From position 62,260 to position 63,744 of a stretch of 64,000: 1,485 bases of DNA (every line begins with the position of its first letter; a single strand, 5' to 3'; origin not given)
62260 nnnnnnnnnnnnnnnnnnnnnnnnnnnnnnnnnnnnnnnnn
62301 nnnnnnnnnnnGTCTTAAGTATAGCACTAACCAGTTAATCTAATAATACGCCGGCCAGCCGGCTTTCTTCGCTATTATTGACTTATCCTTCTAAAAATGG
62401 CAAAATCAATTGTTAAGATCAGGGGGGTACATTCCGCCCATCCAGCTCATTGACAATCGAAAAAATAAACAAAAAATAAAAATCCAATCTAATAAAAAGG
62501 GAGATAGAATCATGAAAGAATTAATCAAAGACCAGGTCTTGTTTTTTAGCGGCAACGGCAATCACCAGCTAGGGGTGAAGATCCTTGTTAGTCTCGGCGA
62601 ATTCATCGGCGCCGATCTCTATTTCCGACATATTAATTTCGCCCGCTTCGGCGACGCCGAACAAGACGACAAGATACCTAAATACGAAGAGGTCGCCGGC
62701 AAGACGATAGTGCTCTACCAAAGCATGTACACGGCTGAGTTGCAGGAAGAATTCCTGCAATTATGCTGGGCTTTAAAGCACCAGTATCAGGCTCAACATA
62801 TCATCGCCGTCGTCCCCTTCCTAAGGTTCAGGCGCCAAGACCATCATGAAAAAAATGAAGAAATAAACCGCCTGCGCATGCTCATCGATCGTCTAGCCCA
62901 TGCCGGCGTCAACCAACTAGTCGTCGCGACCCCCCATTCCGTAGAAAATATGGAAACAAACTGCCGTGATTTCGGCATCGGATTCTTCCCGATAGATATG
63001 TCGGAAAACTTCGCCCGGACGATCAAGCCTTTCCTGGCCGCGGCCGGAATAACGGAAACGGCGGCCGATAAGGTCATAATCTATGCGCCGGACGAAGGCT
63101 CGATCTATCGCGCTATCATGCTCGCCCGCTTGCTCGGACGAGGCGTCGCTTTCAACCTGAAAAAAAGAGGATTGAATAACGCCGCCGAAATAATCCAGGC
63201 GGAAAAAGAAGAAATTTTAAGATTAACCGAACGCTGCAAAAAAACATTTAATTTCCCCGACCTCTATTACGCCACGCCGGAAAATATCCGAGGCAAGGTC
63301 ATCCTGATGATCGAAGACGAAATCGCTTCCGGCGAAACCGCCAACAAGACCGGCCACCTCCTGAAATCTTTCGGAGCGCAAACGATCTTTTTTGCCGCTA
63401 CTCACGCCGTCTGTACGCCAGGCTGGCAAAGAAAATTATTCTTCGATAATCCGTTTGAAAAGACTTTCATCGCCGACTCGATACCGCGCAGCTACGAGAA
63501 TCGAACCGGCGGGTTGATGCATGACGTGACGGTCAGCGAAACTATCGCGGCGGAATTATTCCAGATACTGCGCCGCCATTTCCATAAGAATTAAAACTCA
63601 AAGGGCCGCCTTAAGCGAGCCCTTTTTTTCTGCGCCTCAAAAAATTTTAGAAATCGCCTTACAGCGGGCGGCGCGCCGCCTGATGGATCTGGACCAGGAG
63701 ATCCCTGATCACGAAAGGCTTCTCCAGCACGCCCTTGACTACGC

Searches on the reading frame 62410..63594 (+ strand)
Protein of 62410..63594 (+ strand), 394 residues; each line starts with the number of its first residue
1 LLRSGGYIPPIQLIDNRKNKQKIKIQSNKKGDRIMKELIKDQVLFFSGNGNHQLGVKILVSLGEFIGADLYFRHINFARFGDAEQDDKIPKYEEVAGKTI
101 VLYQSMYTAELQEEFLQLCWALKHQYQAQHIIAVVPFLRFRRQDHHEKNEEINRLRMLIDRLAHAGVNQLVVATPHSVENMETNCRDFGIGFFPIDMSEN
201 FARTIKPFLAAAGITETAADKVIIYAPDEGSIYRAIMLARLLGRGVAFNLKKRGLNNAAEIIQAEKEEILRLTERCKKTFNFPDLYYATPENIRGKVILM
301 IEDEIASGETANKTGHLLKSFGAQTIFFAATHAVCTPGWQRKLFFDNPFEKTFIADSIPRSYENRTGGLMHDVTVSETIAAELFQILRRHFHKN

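Call 44: search_protein_families(library=pfam, proteins=[window:62410-63594:+], max_evalue=0.001)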
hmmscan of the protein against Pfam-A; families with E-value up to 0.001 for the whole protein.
window:62410-63594:+ (394 aa): 3 families
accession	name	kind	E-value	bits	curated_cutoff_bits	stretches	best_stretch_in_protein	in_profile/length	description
PF13793.12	Pribosyltran_N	-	1.7e-09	38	25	1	45-166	3-117/117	N-terminal domain of ribose phosphate pyrophosphokinase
PF00156.33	Pribosyltran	-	1.5e-06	28.1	26.3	1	213-332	21-124/158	Phosphoribosyl transferase domain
PF14572.12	Pribosyl_synth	-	0.0004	20.8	27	1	292-386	80-173/184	Phosphoribosyl synthetase-associated domain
